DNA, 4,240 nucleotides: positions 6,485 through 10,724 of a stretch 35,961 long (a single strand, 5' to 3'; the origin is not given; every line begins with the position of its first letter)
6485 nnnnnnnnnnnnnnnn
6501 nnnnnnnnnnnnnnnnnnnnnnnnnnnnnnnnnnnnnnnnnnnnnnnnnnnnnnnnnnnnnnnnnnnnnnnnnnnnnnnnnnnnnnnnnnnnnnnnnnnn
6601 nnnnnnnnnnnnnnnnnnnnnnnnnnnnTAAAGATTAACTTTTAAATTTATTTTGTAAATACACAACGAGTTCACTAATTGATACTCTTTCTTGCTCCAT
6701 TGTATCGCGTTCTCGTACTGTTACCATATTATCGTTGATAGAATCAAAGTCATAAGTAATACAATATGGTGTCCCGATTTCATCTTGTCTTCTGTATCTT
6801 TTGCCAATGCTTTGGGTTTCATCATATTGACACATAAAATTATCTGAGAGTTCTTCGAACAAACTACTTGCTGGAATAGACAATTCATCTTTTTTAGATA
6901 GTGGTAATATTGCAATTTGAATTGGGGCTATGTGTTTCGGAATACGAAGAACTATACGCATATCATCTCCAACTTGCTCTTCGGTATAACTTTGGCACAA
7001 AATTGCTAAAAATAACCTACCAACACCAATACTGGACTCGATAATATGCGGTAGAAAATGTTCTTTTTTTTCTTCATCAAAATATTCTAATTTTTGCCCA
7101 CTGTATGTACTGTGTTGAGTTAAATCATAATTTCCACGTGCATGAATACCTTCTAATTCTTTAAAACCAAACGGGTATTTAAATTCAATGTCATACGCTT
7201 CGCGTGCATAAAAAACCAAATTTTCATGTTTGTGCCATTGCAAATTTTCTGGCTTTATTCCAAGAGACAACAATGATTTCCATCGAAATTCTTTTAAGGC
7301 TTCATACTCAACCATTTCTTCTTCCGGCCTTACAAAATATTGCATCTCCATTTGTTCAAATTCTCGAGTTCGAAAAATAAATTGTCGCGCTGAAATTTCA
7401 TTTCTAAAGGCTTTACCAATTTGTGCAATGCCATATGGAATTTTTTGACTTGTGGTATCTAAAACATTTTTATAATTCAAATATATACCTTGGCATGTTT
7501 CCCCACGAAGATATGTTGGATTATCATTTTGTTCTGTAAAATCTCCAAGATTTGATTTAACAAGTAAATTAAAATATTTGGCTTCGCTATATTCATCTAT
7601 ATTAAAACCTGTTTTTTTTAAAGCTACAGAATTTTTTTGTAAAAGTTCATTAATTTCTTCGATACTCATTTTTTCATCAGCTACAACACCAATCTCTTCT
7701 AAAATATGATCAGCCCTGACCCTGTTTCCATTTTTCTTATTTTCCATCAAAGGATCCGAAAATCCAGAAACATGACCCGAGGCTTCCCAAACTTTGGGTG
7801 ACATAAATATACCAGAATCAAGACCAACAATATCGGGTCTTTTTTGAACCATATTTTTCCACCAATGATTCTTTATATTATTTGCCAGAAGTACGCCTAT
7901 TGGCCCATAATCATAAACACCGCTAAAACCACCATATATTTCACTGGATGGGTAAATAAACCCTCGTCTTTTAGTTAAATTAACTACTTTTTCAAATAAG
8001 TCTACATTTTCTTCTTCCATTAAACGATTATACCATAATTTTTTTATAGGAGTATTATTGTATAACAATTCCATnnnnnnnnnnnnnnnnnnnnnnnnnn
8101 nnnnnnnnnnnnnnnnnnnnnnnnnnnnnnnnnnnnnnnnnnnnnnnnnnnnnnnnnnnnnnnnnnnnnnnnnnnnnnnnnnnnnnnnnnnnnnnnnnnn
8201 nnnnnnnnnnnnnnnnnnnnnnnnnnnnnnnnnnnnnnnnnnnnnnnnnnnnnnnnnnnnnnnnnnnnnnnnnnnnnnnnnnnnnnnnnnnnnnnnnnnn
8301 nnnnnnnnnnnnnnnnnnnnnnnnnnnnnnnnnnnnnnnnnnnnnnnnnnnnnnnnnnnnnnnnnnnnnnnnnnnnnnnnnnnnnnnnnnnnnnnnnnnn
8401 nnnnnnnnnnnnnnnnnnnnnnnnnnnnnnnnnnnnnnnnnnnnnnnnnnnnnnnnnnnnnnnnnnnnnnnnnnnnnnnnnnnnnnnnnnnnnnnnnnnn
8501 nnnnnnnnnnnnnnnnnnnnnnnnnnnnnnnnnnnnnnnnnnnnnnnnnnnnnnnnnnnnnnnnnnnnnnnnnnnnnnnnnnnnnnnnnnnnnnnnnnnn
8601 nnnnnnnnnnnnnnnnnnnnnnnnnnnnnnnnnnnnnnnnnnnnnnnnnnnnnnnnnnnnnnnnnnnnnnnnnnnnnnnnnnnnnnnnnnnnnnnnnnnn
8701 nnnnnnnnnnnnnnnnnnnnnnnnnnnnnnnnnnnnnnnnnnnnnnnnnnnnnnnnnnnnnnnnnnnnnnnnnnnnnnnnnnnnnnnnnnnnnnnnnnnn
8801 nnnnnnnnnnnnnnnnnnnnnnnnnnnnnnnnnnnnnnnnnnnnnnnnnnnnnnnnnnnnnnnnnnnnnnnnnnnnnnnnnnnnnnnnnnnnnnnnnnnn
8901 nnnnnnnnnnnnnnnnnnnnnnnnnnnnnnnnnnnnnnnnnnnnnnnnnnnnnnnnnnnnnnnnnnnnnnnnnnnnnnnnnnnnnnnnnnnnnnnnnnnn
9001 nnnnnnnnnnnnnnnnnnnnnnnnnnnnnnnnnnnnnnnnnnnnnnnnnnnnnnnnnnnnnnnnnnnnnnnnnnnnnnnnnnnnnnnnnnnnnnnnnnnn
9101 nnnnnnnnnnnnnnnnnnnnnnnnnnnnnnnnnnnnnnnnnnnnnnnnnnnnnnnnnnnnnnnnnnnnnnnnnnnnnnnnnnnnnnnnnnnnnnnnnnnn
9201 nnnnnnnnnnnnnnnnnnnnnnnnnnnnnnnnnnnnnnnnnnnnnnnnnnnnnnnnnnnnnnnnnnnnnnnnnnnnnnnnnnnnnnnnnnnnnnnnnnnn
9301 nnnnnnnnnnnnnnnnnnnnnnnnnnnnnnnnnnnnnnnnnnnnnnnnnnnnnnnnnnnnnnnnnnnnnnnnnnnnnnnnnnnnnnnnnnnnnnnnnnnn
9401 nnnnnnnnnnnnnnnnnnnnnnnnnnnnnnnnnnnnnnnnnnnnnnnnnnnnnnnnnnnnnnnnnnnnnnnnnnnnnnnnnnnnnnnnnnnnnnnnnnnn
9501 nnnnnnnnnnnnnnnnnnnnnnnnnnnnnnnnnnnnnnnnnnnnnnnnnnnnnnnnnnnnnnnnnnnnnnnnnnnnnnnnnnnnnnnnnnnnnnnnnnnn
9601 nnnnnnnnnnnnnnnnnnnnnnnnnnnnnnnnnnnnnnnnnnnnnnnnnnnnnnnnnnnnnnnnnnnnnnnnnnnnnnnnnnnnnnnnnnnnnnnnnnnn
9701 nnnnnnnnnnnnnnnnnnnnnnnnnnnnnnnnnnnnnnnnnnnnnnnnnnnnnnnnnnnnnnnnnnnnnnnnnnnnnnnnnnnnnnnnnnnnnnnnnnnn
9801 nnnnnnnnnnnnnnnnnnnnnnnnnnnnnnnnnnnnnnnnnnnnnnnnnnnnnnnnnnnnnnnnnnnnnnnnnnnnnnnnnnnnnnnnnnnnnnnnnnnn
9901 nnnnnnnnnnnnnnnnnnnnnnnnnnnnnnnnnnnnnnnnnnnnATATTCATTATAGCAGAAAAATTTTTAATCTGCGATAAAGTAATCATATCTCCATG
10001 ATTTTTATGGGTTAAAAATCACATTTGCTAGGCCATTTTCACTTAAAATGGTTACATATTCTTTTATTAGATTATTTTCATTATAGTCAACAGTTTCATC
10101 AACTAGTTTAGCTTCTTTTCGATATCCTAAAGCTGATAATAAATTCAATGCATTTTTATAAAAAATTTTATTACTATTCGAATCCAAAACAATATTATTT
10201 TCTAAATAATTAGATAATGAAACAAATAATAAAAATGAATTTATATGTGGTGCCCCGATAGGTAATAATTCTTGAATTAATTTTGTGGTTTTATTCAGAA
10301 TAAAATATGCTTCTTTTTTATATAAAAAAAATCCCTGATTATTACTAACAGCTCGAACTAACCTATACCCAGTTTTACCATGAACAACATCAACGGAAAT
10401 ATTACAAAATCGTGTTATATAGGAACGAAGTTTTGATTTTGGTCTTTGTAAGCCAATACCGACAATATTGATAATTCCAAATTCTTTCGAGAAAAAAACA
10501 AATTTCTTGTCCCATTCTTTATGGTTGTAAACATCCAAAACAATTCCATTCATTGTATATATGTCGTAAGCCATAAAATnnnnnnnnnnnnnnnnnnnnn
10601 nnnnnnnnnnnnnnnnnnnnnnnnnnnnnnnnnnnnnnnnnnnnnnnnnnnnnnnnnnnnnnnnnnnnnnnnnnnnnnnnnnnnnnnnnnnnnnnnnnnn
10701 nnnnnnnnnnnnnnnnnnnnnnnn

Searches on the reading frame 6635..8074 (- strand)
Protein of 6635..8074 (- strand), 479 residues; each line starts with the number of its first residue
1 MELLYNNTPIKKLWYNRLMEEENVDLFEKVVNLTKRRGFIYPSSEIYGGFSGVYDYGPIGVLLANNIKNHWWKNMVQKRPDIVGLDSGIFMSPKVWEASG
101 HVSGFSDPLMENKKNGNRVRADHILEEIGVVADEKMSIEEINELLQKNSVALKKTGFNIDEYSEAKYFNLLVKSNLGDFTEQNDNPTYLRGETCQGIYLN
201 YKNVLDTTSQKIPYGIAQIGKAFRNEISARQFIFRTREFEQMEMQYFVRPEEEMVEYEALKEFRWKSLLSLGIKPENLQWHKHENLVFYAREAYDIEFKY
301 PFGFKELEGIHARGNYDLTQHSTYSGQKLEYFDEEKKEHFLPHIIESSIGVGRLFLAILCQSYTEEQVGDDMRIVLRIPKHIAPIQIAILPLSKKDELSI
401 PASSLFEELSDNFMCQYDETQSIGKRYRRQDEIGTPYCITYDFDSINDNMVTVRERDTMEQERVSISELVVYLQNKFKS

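Call 22: search_protein_families(library=pfam, proteins=[window:6635-8074:-], max_evalue=0.001)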
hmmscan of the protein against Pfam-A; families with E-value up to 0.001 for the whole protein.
window:6635-8074:- (479 aa): 2 families
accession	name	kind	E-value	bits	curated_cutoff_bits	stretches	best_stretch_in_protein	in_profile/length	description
PF03129.25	HGTP_anticodon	-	1.6e-21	76.7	21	1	386-475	1-93/94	Anticodon binding domain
PF00587.30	tRNA-synt_2b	-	1.2e-13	52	29.3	1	181-359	5-176/179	tRNA synthetase class II core domain (G, H, P, S and T)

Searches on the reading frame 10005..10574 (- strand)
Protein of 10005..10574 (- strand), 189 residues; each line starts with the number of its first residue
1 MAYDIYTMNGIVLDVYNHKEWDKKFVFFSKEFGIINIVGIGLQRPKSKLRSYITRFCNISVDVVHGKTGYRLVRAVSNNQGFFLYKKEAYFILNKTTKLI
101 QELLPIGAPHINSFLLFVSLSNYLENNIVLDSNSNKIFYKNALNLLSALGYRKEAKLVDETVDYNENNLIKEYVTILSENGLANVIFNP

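Call 23: search_protein_families(library=pfam, proteins=[window:10005-10574:-], max_evalue=0.001)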
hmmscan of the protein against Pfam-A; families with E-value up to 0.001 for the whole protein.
window:10005-10574:- (189 aa): 1 family
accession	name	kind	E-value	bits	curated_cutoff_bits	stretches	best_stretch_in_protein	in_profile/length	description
PF11967.14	RecO_N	-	2.3e-08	34.4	27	1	5-67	3-66/80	Recombination protein O N terminal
